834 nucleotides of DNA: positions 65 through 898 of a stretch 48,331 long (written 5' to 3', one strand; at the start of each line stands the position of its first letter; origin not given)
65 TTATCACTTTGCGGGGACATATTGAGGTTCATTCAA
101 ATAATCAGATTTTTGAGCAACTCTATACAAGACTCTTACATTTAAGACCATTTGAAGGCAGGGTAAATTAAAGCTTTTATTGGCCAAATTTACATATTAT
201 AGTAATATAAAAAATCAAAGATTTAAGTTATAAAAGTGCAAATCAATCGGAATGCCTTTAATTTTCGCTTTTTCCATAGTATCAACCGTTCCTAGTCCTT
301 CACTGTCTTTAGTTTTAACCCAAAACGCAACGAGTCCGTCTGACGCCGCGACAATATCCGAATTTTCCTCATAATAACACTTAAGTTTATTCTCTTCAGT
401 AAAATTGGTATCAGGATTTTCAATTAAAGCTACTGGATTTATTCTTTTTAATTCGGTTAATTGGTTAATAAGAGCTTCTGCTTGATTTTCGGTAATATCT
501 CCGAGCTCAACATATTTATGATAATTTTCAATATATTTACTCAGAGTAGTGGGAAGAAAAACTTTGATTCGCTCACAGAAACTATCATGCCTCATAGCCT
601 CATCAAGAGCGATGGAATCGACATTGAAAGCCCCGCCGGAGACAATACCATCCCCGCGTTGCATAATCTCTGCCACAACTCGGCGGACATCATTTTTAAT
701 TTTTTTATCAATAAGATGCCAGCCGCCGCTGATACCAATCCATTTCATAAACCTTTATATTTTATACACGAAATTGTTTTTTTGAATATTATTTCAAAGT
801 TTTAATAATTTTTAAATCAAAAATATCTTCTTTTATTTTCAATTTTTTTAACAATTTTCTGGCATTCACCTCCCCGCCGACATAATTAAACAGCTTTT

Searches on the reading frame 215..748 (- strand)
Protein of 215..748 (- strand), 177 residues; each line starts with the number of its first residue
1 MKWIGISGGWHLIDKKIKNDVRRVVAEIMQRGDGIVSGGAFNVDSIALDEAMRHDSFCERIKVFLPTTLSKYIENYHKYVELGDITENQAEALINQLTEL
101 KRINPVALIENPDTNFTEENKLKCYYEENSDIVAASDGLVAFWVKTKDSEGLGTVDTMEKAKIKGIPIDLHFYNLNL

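Call 3: search_protein_families(library=pfam, proteins=[window:215-748:-], max_evalue=1)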
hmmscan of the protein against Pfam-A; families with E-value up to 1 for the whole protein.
window:215-748:- (177 aa): 2 families
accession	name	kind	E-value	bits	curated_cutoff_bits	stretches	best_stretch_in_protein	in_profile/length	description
PF10925.13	DUF2680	-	0.0016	19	25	1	78-97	26-45/57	Protein of unknown function (DUF2680)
PF02481.21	DNA_processg_A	-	0.002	17.8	29.6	1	19-55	61-97/212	DNA recombination-mediator protein A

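Call 4: search_protein_families(library=padloc, proteins=[window:215-748:-], max_evalue=1)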
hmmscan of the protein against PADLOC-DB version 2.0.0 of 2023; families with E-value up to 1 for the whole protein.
window:215-748:- (177 aa): 4 families
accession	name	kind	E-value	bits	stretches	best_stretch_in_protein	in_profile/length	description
PDLC03927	PsyrA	-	0.00032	17.9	1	19-56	148-185/398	-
PDLC01668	Cas12e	-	0.0078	12.8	1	63-136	701-768/776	CAS-V-E; effector__SPE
PDLC01670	Cas12e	-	0.0078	12.8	1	63-136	701-768/776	Cas12e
PDLC03961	ShosA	-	0.011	13.1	1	20-55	133-168/303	-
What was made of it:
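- On Nucleotide-signalling conflict system of the CBASS type (NTase plus SLOG): No PADLOC or Pfam match of that kind for g1 or g2 (calls 3, 4).
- g3 shows short matches to the DprA-like antitoxins PsyrA and ShosA (call 4).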

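Call 5: search_protein_families(library=ncbifam, proteins=[window:215-748:-], max_evalue=1)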
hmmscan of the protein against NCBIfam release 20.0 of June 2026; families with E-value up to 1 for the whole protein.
window:215-748:- (177 aa): 2 families
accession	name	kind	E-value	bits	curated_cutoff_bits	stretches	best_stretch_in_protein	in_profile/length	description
TIGR00732.1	dprA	equivalog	0.0054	16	191.15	1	16-56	58-98/220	DNA-processing protein DprA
TIGR00342.1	TIGR00342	equivalog_domain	0.12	11.4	264.5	1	66-156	32-116/373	tRNA uracil 4-sulfurtransferase ThiI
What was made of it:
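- On DprA proper, the recombination mediator (g3): The match covers only residues 16-56 of g3 and 58-98 of the 220-position TIGR00732 model, scoring 16 bits against a cut-off of 191 (call 5).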

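Call 11: search_solved_structures(query=window:215-748:-, max_evalue=10)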
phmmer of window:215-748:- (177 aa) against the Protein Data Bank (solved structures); distinct sequences matched with E-value up to 10: 9.
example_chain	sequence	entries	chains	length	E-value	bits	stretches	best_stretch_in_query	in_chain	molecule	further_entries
2o6q_A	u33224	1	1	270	0.13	15.5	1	90-158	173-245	Variable lymphocyte receptor A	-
1cdp_A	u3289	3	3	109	0.13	15.5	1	106-158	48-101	CADMIUM-SUBSTITUTED CALCIUM-BINDING PARVALBUMIN B | CALCIUM-BINDING PARVALBUMIN | CALCIUM-BINDING PARVALBUMIN B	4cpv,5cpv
1b8r_A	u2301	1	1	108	0.13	15.5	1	106-158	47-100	PROTEIN (PARVALBUMIN)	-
1b9a_A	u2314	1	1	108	0.31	14.3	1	106-158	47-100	PROTEIN (PARVALBUMIN)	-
1bxi_A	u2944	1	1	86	0.92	12.8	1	91-160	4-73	PROTEIN (COLICIN E9 IMMUNITY PROTEIN)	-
9b26_A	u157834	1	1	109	1.1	12.5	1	107-159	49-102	Parvalbumin beta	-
2mbx_A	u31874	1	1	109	1.1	12.5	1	107-159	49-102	Parvalbumin beta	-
5xnd_A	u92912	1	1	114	1.3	12.2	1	105-161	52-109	Parvalbumin beta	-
4tzh_A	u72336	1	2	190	9.8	9.4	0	67-127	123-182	LIC12234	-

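Call 12: find_homologous_proteins(query=window:215-748:-)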
Query window:215-748:- (177 aa): 246 proteins with E <= 0.001 among 336 candidates; the best 120 are listed.
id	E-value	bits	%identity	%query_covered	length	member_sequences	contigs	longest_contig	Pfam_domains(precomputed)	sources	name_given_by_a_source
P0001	1.1e-113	395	100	100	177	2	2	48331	-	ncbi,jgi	-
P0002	1.3e-89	317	80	100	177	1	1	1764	-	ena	-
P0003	9.6e-89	314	80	100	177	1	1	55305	-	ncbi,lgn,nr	ncbi:MAG: hypothetical protein PHG95_02710 [Patescibacteria group bacterium]|nr:hypothetical protein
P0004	1.4e-81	291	75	100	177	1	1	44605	-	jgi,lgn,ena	-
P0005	3.3e-78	280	72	100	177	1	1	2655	PF02481.22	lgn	-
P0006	4.6e-78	279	74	100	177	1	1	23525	-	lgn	-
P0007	2.0e-75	271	70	99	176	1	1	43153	-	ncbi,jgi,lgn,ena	ncbi:MAG: hypothetical protein WC520_00635 [Candidatus Paceibacterota bacterium]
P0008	1.4e-71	258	69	99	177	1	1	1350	PF02481.22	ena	-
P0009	5.4e-71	256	66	99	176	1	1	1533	-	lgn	-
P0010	1.1e-70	255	67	99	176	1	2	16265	-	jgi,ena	jgi:hypothetical protein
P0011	3.0e-69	251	70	99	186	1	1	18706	PF02481.22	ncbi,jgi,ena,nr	ncbi:hypothetical protein KJ853_03930 [Patescibacteria group bacterium]|nr:hypothetical protein [Pat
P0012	9.4e-69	249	63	100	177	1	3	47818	-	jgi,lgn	-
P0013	2.6e-68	247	64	99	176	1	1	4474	-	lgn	-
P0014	1.2e-67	245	66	99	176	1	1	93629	PF02481.22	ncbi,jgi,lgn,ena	ncbi:MAG: hypothetical protein WC456_03100 [Patescibacteria group bacterium]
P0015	2.3e-67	244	65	99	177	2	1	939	PF02481.22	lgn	-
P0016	2.3e-67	244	64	99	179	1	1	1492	PF02481.22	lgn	-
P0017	2.3e-67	244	65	99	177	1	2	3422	PF02481.22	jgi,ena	-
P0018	5.0e-67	243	64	99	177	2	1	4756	PF02481.22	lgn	-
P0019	6.1e-67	243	64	100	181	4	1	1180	PF02481.22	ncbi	-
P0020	8.8e-67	242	63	99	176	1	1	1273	PF02481.22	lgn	-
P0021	1.1e-66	242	66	99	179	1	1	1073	PF02481.22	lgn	-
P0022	1.2e-66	242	64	100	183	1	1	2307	PF02481.22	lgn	-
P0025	8.7e-66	239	66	99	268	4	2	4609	PF02481.22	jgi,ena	-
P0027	1.0e-65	239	66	99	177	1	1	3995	PF02481.22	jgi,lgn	jgi:hypothetical protein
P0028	1.1e-65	239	66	98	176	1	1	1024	PF02481.22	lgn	-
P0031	2.6e-65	238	64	99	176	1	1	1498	PF02481.22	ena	-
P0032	3.3e-65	237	65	99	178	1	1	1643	PF02481.22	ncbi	-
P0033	6.0e-65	236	63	99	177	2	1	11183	PF02481.22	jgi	jgi:hypothetical protein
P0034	6.2e-65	236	63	99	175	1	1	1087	PF02481.22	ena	-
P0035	2.8e-64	234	64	99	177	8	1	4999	PF02481.22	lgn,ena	-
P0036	4.5e-64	234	63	100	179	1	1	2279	PF02481.22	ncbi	-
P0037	5.4e-64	233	63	99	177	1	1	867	PF02481.22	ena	-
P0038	5.5e-64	233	64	99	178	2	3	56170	PF02481.22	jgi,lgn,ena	-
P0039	6.7e-64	233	62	99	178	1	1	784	PF02481.22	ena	-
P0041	1.0e-63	232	62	99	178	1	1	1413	PF02481.22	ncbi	-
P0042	1.3e-63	232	63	99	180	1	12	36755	PF02481.22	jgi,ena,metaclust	metaclust:\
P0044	1.8e-63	232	62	99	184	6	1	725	PF02481.22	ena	-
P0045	2.0e-63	232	63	99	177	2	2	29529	PF02481.22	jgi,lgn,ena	-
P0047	4.3e-63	230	62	99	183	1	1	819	PF02481.22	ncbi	-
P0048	6.7e-63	230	62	99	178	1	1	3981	PF02481.22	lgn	-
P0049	9.8e-63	229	62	99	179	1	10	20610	PF02481.22,PF12694.13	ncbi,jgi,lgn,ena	-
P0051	1.3e-62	229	60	99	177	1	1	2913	PF02481.22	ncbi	-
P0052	1.4e-62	229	60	99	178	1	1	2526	PF02481.22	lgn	-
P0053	1.9e-62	228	61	99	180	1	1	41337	PF02481.22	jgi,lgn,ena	-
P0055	2.0e-62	228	62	99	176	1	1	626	PF02481.22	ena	-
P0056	2.0e-62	228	63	99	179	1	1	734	PF02481.22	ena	-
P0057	2.4e-62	228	60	99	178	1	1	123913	PF02481.22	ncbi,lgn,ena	-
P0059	2.8e-62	228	64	98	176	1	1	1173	PF02481.22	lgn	-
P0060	3.3e-62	228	61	99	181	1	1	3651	PF02481.22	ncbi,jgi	jgi:hypothetical protein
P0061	3.5e-62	228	62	99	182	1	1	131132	PF02481.22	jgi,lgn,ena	-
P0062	4.1e-62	227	63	99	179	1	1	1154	PF02481.22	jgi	jgi:hypothetical protein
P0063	5.1e-62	227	59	99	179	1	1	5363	PF02481.22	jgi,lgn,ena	-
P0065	1.3e-61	226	62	98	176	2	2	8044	PF02481.22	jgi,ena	-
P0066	1.3e-61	226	62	99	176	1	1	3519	PF02481.22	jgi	jgi:hypothetical protein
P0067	1.4e-61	226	60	99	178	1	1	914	PF02481.22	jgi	jgi:hypothetical protein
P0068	1.6e-61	225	61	99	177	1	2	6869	PF02481.22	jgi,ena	jgi:hypothetical protein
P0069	2.7e-61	225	62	98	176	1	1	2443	PF02481.22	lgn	-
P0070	2.9e-61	224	63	95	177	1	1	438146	PF02481.22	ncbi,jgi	jgi:type III secretion system FlhB-like substrate exporter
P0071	3.7e-61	224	61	99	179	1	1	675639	PF02481.22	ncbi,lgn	ncbi:MAG: hypothetical protein ACKKMP_03330 [Candidatus Nealsonbacteria bacterium]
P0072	4.2e-61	224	60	99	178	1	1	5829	PF02481.22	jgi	jgi:predicted Rossmann-fold nucleotide-binding protein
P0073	4.7e-61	224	60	99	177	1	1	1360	PF02481.22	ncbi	-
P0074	6.2e-61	223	62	99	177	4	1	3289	PF02481.22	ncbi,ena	ncbi:MAG: DNA-processing protein DprA [Patescibacteria group bacterium]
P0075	1.4e-60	222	60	100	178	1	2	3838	PF02481.22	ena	-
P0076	1.4e-60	222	61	99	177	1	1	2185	PF02481.22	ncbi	-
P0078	1.7e-60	222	62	96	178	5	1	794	PF02481.22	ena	-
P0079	1.7e-60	222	60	99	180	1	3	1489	PF02481.22,PF12694.13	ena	-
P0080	1.9e-60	222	60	99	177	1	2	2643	PF02481.22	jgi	-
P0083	2.4e-60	222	61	99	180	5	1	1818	PF02481.22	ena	-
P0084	2.6e-60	221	60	99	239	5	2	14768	PF02481.22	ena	-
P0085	3.1e-60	221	61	99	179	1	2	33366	PF02481.22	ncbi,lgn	-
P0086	3.5e-60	221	61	99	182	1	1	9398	PF02481.22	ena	-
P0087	4.5e-60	221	60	99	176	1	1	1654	PF02481.22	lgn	-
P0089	5.3e-60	220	62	96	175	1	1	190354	PF02481.22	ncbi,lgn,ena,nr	ncbi:MAG: hypothetical protein Athens071416_83 [Parcubacteria group bacterium Athens0714_16]|nr:MAG:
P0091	6.0e-60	220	60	99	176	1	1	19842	PF02481.22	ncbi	-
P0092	6.0e-60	220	62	96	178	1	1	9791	PF02481.22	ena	-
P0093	7.0e-60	220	61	99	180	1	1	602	PF02481.22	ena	-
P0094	7.9e-60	220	60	98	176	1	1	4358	PF02481.22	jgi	-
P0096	8.4e-60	220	61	96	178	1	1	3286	PF02481.22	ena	-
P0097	8.4e-60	220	61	99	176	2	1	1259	PF02481.22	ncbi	-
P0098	9.9e-60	219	59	99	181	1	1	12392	PF02481.22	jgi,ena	-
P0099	2.3e-59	218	60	99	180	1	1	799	PF02481.22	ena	-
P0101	3.6e-59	218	61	96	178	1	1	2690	PF02481.22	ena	-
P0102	4.4e-59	217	61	99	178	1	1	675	PF02481.22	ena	-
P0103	4.7e-59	217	58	99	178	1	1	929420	PF02481.22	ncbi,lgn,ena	-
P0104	5.9e-59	217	58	99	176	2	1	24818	PF02481.22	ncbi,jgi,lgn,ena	ncbi:MAG: hypothetical protein WC475_02600 [Candidatus Paceibacterota bacterium]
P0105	6.3e-59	217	60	99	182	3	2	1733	PF02481.22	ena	-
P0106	7.7e-59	217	59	99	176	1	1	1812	PF02481.22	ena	-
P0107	8.4e-59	216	57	99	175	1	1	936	PF02481.22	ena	-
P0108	1.1e-58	216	59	99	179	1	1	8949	PF02481.22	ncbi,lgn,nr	ncbi:MAG: hypothetical protein Q7R99_00395 [bacterium]|nr:hypothetical protein [bacterium]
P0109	1.3e-58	216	59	99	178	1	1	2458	PF02481.22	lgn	-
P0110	1.6e-58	216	59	99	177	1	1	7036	PF02481.22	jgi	-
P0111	2.2e-58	215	58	99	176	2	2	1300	PF02481.22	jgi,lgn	-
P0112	2.5e-58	215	59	99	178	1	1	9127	PF02481.22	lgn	-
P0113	3.3e-58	215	60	99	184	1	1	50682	PF02481.22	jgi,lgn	jgi:hypothetical protein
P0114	4.5e-58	214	56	99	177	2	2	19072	PF02481.22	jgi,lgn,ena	jgi:hypothetical protein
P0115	4.6e-58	214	58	99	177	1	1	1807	PF02481.22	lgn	-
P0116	5.4e-58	214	58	98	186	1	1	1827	PF02481.22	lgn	-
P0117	6.2e-58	214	61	96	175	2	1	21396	PF02481.22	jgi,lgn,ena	-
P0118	7.2e-58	213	59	99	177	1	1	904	PF02481.22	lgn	-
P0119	1.0e-57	213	60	99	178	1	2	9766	PF02481.22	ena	-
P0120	1.6e-57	212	59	99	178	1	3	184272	PF02481.22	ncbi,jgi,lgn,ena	-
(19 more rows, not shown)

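Call 23: search_solved_structures(query=A3, max_evalue=10, show_alignments=3)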
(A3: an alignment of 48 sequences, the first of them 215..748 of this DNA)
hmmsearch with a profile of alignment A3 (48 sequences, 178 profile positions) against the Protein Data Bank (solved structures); distinct sequences matched with E-value up to 10: 10.
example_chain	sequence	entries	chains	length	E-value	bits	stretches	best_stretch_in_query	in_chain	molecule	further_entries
4ljr_A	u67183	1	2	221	0.00014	24.9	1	23-54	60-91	DNA processing chain A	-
5mll_A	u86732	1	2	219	0.00015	24.7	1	23-54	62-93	DNA processing chain A (DprA)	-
4ljk_A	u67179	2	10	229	0.00017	24.6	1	23-54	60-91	DNA processing chain A (DprA)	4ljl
9yee_Ba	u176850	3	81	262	0.16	14.9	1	106-143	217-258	Flagellar basal-body rod protein FlgG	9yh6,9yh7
8z5u_A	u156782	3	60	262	0.38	13.6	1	105-143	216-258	Flagellar basal-body rod protein FlgG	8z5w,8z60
9d83_C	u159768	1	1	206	0.52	13.2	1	80-169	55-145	Gp34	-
7vkx_A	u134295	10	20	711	3.3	10.6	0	86-125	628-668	beta-1,2-glucosyltransferase | Beta-galactosidase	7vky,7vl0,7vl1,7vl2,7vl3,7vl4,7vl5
7x87_A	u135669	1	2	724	3.3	10.6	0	86-125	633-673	Beta-galactosidase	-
7vkw_A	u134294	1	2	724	3.3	10.6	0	86-125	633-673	beta-1,2-glucosyltransferase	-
7vkz_A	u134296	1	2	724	3.3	10.6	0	86-125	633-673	beta-1,2-glucosyltransferase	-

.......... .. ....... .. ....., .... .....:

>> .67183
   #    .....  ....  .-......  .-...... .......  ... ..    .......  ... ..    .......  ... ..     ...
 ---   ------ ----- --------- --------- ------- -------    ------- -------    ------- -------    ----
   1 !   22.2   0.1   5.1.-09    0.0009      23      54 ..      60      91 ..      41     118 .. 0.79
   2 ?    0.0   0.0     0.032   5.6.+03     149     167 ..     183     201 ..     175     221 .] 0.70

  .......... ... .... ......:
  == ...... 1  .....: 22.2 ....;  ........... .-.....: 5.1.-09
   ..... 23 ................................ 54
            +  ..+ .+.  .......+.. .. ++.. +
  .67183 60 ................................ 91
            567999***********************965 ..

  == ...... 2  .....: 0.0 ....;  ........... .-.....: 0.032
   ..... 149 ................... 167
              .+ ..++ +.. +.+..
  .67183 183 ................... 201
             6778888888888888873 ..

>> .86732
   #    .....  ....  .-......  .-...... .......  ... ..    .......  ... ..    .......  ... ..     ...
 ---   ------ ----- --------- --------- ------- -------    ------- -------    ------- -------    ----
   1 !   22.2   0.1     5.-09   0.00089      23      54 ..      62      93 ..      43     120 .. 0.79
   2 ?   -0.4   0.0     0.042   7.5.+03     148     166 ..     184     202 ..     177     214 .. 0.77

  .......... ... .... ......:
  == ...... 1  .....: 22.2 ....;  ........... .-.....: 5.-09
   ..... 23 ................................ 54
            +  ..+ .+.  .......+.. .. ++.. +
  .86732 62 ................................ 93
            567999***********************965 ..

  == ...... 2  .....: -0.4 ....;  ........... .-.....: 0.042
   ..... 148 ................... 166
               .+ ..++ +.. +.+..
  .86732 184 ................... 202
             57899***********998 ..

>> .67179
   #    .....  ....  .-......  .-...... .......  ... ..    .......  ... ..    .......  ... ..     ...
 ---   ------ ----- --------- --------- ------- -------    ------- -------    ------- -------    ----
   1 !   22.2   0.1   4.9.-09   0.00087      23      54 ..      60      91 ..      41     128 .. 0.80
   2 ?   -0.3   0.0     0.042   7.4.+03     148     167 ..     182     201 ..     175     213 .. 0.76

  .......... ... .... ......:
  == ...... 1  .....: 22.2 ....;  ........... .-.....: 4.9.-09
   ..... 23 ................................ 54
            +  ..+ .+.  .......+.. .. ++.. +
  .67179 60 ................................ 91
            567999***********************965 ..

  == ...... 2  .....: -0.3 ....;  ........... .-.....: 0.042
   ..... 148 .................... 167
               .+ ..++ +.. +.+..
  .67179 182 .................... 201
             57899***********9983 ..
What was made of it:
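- On SLOG superfamily (g3): The family profile hits H. pylori DprA at 1.4e-4 (call 23).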

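Call 28: find_related_loci(query=A3, collection=metagenome_contigs, flank=6000)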
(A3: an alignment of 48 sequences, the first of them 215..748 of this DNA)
Query A3 (177 aa) in metagenome_contigs; peptide patterns used: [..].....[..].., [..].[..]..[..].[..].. (x = any residue, [..] = any of these).
599 stretches matched a pattern (row limit reached: there are more); 115 encode a relative of the query (tblastn E <= 1e-3); the best 80 are kept; 80 distinct loci.
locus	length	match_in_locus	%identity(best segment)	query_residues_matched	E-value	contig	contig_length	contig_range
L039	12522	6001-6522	70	1-174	2e-81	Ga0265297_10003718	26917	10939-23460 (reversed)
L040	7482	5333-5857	70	1-175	7e-76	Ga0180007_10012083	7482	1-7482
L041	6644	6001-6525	66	1-175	2e-74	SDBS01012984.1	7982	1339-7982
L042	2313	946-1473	64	1-176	1e-74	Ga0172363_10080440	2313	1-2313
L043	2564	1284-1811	64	1-176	1e-72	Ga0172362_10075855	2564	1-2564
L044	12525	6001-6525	62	1-175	1e-70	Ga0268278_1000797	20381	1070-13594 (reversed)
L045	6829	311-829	62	1-173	2e-69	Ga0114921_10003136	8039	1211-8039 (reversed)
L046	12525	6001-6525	62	1-175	6e-69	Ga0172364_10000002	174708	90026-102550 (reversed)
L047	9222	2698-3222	62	1-175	8e-69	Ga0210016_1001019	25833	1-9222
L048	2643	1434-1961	60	1-176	9e-68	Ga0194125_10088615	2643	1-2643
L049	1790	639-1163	58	1-175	4e-69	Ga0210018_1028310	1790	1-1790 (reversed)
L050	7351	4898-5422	59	1-175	1e-66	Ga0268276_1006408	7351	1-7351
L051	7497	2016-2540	58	1-175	2e-66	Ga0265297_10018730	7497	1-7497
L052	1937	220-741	59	2-175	3e-67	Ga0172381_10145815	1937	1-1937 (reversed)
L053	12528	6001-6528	59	1-176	1e-64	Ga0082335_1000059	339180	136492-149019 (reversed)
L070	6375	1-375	73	53-177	7e-54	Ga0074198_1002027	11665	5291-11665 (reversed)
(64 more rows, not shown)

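Call 39: search_protein_families(library=pfam, alignment_id=A3, max_evalue=0.01)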
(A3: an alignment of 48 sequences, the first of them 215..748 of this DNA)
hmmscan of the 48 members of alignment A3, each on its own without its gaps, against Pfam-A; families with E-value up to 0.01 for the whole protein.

A. member 1, window:215-748:- (177 aa): 2 families
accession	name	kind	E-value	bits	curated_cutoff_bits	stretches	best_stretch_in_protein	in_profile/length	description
PF10925.13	DUF2680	-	0.0016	19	25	1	78-97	26-45/57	Protein of unknown function (DUF2680)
PF02481.21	DNA_processg_A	-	0.002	17.8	29.6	1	19-55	61-97/212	DNA recombination-mediator protein A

B. families by the number of members that match (of 48 scanned): 6 families
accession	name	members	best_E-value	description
PF02481.21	DNA_processg_A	48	2.9e-10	DNA recombination-mediator protein A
PF12694.12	cpYpsA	28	2.1e-05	Circularly permutated YpsA SLOG family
PF06908.16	YpsA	4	0.0002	YspA SLOG family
PF10925.13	DUF2680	3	0.0016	Protein of unknown function (DUF2680)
PF22498.2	FKBP-like_N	1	0.0091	FKBP-like, N-terminal domain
PF10686.14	YAcAr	1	0.0094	YspA, cpYpsA-related SLOG family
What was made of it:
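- On SLOG superfamily (g3): 48 of 48 members hit PF02481 (best E = 2.9e-10), 28 hit cpYpsA, 4 hit YpsA and 1 hits YAcAr (call 39).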

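Call 47: find_encoding_contigs(protein=P0003, flank=4000, max_places=2)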
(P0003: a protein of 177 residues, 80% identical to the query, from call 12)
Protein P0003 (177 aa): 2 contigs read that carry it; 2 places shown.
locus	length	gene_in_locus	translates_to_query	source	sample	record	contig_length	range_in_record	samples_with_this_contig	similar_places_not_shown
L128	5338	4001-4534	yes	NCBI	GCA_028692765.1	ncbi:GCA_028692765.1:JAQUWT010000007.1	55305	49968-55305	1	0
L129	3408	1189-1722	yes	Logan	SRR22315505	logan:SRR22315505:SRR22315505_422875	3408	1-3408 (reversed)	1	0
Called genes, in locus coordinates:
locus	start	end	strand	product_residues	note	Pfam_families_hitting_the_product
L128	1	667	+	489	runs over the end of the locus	PF04932:Wzy_C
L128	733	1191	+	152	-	PF03449:GreA_GreB_N, PF01272:GreA_GreB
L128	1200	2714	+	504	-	PF01336:tRNA_anti-codon, PF00152:tRNA-synt_2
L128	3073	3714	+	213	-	-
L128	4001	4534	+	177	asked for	-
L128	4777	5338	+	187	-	PF03575:Peptidase_S51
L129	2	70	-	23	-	?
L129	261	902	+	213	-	-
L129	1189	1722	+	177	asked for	-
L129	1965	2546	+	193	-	PF03575:Peptidase_S51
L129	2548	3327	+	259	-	-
